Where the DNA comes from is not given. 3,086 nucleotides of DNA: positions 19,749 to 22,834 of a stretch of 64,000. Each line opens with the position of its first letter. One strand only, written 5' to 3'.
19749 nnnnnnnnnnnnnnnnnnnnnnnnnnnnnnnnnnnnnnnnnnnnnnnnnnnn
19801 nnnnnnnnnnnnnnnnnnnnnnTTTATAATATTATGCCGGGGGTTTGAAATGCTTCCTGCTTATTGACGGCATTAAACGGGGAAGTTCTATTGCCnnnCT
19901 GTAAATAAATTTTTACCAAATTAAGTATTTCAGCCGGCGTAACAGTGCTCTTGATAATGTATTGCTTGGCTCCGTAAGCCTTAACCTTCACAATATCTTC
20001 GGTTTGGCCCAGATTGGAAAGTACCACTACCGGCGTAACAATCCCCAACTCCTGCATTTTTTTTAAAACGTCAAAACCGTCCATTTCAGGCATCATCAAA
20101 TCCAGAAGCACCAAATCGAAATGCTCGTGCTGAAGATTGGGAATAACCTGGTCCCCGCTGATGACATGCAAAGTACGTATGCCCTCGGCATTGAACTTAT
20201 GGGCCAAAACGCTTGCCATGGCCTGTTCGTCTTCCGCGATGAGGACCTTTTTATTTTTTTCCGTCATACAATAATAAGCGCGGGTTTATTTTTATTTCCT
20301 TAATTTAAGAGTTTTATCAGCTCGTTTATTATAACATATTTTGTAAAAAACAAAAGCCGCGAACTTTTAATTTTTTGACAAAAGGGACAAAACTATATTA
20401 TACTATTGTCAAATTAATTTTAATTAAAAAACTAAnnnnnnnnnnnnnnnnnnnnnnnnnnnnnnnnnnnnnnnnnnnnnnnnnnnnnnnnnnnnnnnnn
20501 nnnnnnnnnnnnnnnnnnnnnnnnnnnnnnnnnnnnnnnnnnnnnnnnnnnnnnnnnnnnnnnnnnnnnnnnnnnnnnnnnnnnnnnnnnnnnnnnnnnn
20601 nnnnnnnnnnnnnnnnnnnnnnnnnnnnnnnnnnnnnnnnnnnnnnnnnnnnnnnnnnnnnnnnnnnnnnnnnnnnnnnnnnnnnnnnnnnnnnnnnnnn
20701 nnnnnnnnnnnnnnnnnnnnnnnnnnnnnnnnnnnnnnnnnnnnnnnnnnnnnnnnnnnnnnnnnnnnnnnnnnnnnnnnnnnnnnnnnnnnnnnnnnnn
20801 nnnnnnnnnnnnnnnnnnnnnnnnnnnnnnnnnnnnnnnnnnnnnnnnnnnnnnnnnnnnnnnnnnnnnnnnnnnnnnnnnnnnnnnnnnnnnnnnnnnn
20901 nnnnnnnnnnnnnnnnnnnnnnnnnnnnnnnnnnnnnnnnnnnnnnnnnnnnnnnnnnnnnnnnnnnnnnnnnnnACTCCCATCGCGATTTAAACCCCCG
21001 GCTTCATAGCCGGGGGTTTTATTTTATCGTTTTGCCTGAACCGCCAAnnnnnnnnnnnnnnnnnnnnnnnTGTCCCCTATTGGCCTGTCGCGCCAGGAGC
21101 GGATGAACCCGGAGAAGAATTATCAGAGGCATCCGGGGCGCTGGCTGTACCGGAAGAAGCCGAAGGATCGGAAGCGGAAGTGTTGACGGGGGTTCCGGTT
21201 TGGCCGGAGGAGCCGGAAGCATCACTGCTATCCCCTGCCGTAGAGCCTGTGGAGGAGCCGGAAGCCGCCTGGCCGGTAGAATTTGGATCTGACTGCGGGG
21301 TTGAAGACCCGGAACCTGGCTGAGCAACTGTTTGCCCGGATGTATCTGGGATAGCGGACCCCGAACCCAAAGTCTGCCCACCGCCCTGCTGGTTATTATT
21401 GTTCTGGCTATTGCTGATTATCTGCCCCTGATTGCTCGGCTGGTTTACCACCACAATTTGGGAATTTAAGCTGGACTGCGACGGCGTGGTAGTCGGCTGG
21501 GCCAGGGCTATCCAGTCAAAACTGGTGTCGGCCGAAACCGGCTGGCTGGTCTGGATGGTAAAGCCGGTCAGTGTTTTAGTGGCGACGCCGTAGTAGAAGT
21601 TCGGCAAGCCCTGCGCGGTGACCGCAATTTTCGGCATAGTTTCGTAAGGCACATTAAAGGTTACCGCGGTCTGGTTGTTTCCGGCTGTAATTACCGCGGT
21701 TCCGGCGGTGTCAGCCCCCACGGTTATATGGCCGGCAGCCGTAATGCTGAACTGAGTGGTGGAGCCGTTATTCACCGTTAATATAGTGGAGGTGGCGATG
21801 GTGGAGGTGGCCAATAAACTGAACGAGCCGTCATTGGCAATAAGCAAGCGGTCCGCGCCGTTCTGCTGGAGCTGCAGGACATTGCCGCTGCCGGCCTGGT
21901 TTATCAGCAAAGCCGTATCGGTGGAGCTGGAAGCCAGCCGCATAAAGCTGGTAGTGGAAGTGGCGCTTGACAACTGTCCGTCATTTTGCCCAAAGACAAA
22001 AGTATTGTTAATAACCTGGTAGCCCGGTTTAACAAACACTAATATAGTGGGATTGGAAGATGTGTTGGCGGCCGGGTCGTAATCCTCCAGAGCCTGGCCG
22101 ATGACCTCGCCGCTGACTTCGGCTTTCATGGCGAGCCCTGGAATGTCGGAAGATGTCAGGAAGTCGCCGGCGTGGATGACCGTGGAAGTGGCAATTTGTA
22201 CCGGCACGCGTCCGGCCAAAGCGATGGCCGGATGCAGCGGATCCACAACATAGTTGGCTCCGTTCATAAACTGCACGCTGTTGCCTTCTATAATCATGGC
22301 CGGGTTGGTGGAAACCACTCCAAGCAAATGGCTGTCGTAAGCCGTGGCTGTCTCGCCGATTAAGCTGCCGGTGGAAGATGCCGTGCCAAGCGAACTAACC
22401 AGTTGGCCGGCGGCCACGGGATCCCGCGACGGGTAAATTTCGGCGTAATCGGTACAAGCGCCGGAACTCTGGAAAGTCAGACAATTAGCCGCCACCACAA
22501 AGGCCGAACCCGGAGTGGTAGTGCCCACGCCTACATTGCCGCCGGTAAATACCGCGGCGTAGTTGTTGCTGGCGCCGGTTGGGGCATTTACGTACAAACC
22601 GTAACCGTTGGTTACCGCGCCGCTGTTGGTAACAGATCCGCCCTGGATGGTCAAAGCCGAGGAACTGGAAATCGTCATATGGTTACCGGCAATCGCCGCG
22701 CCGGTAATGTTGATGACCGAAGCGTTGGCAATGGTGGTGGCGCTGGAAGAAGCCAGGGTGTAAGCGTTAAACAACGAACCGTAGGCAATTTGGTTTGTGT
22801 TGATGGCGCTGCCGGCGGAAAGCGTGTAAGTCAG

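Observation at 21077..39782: Gene of about 18.7 kb encoding a roughly 6,200-aa one-component-like surface giant: cytoplasmic excisionase-type HTH fused through a single TM to an enormous extracellular adhesin-like region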

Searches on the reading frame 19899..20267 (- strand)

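Call 16: search_protein_families(library=pfam, max_evalue=0.001, proteins=[window:19899-20267:-])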
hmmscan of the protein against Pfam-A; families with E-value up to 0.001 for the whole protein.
window:19899-20267:- (123 aa): 1 family
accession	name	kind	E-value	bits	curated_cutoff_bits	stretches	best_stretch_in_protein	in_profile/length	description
PF00072.30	Response_reg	-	4.4e-23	82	30.2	1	8-118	1-110/111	Response regulator receiver domain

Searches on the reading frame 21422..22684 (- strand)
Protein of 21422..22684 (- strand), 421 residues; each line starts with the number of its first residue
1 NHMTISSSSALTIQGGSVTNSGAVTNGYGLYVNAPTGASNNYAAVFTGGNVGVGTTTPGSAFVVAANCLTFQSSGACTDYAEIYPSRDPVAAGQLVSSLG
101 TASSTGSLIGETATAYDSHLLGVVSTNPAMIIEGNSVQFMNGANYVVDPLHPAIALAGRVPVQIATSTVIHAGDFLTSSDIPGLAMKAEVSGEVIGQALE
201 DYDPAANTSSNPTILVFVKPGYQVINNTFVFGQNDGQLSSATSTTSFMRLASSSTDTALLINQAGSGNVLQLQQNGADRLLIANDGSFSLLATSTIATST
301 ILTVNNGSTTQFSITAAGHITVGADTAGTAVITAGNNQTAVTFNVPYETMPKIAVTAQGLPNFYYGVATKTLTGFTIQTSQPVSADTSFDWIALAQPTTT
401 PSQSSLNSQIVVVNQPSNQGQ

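Call 26: search_protein_families(library=ncbifam, max_evalue=1, proteins=[window:21422-22684:-])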
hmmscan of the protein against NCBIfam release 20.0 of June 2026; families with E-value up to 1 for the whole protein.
seq(421 aa): 0 families

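Call 27: search_protein_families(library=phrogs, max_evalue=0.1, proteins=[window:21422-22684:-])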
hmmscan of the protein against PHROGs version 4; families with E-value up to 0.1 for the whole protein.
seq(421 aa): 0 families

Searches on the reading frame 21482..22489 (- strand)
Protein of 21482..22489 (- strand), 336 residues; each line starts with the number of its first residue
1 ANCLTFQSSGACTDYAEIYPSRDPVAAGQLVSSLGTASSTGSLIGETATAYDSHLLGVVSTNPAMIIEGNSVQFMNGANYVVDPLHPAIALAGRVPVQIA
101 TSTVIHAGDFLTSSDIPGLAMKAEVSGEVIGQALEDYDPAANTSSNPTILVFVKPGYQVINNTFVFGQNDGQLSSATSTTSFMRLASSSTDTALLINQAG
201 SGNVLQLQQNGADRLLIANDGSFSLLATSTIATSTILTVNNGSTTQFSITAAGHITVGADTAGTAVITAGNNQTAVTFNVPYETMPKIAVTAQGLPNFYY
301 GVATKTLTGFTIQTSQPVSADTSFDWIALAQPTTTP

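Call 62: find_homologous_proteins(query=window:21482-22489:-, max_evalue=0.00001)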
Query window:21482-22489:- (336 aa): 25 proteins with E <= 0.00001 among 8000 candidates.
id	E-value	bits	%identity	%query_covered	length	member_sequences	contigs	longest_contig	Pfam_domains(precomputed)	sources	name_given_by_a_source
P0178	2.8e-90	321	55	94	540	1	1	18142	-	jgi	-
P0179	5.7e-73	264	48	96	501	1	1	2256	-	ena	-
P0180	9.6e-69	250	62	64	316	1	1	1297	-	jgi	jgi:hypothetical protein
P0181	9.3e-67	244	53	74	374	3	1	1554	-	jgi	jgi:hypothetical protein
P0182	1.4e-63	233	45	96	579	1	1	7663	-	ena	-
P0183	9.0e-58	214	71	45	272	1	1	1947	-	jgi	jgi:hypothetical protein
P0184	2.0e-55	207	49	64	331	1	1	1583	-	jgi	jgi:hypothetical protein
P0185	1.8e-52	197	57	55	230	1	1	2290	-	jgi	jgi:hypothetical protein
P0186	6.6e-47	179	42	85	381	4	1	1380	-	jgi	jgi:hypothetical protein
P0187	4.0e-46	176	55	56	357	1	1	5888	-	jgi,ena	-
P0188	1.2e-36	145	56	43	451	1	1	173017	-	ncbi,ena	-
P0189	1.4e-35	142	52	47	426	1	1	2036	-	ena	-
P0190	6.7e-33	133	43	65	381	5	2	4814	-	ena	-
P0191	1.8e-26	112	55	35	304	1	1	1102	-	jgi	jgi:hypothetical protein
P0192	9.2e-22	96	37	68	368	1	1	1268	-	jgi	-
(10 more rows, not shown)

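Call 65: search_solved_structures(query=A5, max_evalue=10, show_alignments=2)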
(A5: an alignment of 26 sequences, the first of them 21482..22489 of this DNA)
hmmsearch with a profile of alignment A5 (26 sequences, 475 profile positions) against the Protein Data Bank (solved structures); distinct sequences matched with E-value up to 10: 5.
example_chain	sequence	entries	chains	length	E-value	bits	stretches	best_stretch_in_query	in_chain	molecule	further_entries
7wtt_a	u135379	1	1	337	0.03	16.6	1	369-408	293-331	Casein kinase I isoform alpha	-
5fqd_C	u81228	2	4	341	0.03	16.6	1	369-408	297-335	CASEIN KINASE I ISOFORM ALPHA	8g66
6gzd_A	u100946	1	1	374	0.034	16.4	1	369-408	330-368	Casein kinase I isoform alpha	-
7k9r_A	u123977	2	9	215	1.1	11.5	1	282-361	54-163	Hsp90-like protein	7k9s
9if7_SC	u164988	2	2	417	1.7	10.8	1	366-472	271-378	Pre-mRNA-splicing factor SLU7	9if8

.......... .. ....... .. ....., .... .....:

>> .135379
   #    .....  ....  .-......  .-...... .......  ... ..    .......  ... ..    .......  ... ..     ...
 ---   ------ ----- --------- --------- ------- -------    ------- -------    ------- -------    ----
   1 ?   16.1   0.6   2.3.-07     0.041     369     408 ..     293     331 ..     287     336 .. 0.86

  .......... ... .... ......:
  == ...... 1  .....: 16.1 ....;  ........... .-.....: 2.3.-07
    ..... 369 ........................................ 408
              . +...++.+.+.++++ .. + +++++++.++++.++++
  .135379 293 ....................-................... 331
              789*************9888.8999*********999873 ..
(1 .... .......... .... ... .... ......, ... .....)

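Call 73: predict_structure(alignment_id=A5)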
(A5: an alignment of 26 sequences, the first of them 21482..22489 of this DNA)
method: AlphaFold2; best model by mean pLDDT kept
length: 336 residues; sequences in the alignment: 26
mean_pLDDT: 75.3   pTM: 0.52
mean pLDDT of the five models: 75.3, 74.4, 74.3, 73.8, 72.0
residues with pLDDT >= 90: 141; 70-90: 53; 50-70: 93; < 50: 49
segments of 3 or more residues with pLDDT < 50: 1-10, 69-73, 75-77, 172-174, 178-191, 206-208
pLDDT, mean of each block of 10 residues (from residue 1): 38 73 91 72 87 93 62 51 81 92 94 96 93 96 91 91 53 49 42 51 51 55 52 59 59 58 95 95 92 93 96 97 94 58
secondary structure, 60 per line:
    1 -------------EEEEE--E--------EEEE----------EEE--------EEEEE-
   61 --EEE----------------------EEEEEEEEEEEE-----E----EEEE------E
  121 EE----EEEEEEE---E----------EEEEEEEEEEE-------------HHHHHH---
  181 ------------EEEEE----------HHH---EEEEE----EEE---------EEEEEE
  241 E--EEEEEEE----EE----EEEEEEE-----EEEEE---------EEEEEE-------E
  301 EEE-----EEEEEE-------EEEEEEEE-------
elements in order: E14-18 E30-33 E44-46 E55-59 E63-65 E88-99 E110-113 E120-122 E127-133 E148-158 H172-177 E193-197 E214-218 E223-225 E235-241 E244-250 E261-267 E273-277 E287-292 E300-303 E309-314 E322-329
